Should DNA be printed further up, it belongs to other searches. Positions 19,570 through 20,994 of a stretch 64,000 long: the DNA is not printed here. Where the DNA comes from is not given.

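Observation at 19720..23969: Secreted orthocaspase (C14) and subtilisin (S8) pair next to a secreted acidic protein and a double-HTH Lrp-like regulator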

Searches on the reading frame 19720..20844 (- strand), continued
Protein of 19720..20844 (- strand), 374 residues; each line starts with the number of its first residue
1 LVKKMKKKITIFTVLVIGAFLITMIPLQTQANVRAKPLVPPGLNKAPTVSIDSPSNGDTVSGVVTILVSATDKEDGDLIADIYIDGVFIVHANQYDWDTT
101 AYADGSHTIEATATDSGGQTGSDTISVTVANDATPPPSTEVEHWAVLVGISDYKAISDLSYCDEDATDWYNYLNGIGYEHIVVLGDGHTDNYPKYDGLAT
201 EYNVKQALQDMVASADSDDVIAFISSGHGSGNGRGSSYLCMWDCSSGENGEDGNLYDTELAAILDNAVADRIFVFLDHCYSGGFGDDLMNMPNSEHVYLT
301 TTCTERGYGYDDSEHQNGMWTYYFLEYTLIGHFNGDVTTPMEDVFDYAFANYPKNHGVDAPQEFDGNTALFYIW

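Call 37: search_solved_structures(query=A1, max_evalue=1, show_alignments=3)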
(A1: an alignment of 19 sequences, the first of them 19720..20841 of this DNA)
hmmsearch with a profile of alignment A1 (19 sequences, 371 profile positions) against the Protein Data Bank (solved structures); distinct sequences matched with E-value up to 1: 15.
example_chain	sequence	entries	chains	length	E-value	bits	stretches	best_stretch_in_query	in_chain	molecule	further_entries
4f6o_A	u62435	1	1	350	1e-10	44.5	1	138-281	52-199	Metacaspase-1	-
7qp0_A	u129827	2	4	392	3.7e-10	42.7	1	139-281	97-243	Metacaspase-1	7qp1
6w8s_A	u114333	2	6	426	3.7e-09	39.4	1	140-287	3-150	Metacaspase-4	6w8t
4f6p_A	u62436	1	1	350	4.2e-09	39.2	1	138-281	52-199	Metacaspase-1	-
9x9r_A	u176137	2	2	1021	9e-09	38.1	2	35-129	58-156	Chitodextrinase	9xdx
6w8r_A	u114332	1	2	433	1.9e-07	33.8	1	140-287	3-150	Metacaspase-4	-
8a53_A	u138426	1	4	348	2e-07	33.7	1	138-284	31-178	Metacaspase-9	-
9n3d_A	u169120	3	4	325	3.2e-07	33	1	138-284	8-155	Metacaspase-9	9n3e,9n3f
4afr_A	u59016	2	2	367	3.2e-07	33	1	133-269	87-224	METACASPASE | METACASPASE MCA2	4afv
4af8_A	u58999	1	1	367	4.2e-07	32.7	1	133-268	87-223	METACASPASE MCA2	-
4afp_A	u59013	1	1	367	4.3e-07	32.6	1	133-268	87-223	METACASPASE MCA2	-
3bij_A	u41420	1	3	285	4.1e-06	29.4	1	156-283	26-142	Uncharacterized protein GSU0716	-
9kvu_A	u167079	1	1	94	0.00041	22.8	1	40-126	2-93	bacterial immunoglobulin domain B1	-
2kpn_A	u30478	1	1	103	0.04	16.3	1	62-126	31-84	Bacillolysin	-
6zu5_SGG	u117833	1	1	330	0.91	11.8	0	52-115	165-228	RACK1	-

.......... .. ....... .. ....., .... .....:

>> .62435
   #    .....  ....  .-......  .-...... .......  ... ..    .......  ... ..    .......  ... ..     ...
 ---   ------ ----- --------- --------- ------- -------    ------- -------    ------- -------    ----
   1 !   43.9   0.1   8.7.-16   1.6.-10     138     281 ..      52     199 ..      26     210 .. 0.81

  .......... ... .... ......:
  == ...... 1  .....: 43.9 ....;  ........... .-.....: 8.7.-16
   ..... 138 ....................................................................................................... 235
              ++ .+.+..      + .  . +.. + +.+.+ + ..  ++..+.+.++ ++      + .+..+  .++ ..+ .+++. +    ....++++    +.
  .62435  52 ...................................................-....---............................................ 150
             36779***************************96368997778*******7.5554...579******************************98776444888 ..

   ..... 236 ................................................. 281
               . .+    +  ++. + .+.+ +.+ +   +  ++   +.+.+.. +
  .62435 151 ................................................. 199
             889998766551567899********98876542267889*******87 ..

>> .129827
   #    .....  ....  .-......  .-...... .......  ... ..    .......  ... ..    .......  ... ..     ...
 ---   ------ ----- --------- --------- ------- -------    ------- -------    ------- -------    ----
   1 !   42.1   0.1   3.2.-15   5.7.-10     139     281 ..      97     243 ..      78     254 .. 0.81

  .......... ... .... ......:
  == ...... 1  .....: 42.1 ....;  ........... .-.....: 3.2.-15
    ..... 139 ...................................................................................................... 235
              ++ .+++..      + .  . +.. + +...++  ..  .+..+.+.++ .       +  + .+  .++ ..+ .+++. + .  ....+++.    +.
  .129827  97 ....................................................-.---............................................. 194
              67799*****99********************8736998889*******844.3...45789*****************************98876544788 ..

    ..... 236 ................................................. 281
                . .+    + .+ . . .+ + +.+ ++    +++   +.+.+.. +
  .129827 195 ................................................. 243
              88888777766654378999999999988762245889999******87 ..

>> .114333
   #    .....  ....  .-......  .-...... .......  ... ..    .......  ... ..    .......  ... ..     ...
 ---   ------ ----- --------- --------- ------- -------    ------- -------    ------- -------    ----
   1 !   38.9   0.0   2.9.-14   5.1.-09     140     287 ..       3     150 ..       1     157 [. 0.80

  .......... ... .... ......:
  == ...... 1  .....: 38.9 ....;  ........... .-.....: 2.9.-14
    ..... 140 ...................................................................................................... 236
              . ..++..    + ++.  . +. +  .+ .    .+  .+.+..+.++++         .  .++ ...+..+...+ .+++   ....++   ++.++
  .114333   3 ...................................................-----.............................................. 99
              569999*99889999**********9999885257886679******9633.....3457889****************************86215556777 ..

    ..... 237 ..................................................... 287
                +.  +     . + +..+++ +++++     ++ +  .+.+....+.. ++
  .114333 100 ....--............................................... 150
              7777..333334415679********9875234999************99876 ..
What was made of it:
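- Checked: They align with the catalytic His and Cys of yeast metacaspase Yca1 (call 37).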

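Call 49: search_protein_families(library=pfam, proteins=[L061:20318-21181:+, L063:13358-14662:-, L011:8717-9760:-, L013:12365-12835:-], max_evalue=0.001)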
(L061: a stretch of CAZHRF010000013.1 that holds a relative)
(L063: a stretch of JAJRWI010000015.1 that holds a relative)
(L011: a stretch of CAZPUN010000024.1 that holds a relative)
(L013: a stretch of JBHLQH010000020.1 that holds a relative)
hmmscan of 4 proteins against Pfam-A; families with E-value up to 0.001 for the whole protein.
L061:20318-21181:+ (287 aa): 2 families
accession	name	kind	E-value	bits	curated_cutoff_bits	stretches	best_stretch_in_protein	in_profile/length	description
PF00561.26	Abhydrolase_1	-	2e-14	54.3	25.8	1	36-159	2-122/245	alpha/beta hydrolase fold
PF12146.15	Hydrolase_4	-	2.8e-08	33.8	27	1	33-262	3-234/239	Serine aminopeptidase, S33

L063:13358-14662:- (434 aa): 2 families
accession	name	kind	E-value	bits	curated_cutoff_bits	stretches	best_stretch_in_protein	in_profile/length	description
PF02369.22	Big_1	-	2e-05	25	34.9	1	355-410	23-78/93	Bacterial Ig-like domain (group 1)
PF13620.12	CarboxypepD_reg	-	0.00049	20.8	32.3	0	356-410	5-54/82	Carboxypeptidase regulatory-like domain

L011:8717-9760:- (347 aa): 3 families
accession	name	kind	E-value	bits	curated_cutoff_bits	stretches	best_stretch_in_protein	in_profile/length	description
PF25112.1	zf-AtTam37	-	1.6e-06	29.3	27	0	192-226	9-42/111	AtTam37 zinc finger region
PF00684.25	DnaJ_CXXCXGXG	-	6.3e-06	26.8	32.7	0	105-125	42-65/65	DnaJ central domain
PF25436.1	BSD2_CRD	-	1.8e-05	25.3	27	0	126-150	2-26/69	BSD2 cysteine rich domain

L013:12365-12835:- (156 aa): 3 families
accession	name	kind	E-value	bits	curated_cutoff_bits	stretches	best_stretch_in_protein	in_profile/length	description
PF03061.28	4HBT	-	5.6e-11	43.1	20.6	1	57-138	2-77/79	Thioesterase superfamily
PF22636.2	FlK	-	2.5e-07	31.2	27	1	86-144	38-96/103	Fluoroacetyl-CoA-specific thioesterase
PF13279.12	4HBT_2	-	0.00026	21.8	25.5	1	88-150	42-106/122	Thioesterase-like superfamily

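Call 59: search_protein_families(library=padloc, proteins=[window:19720-20844:-], max_evalue=0.01)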
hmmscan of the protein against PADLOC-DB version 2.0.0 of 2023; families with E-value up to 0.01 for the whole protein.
window:19720-20844:- (374 aa): 1 family
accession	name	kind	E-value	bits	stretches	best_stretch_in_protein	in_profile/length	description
PDLC02987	caspase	-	3.8e-10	37.6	1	143-294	3-130/453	-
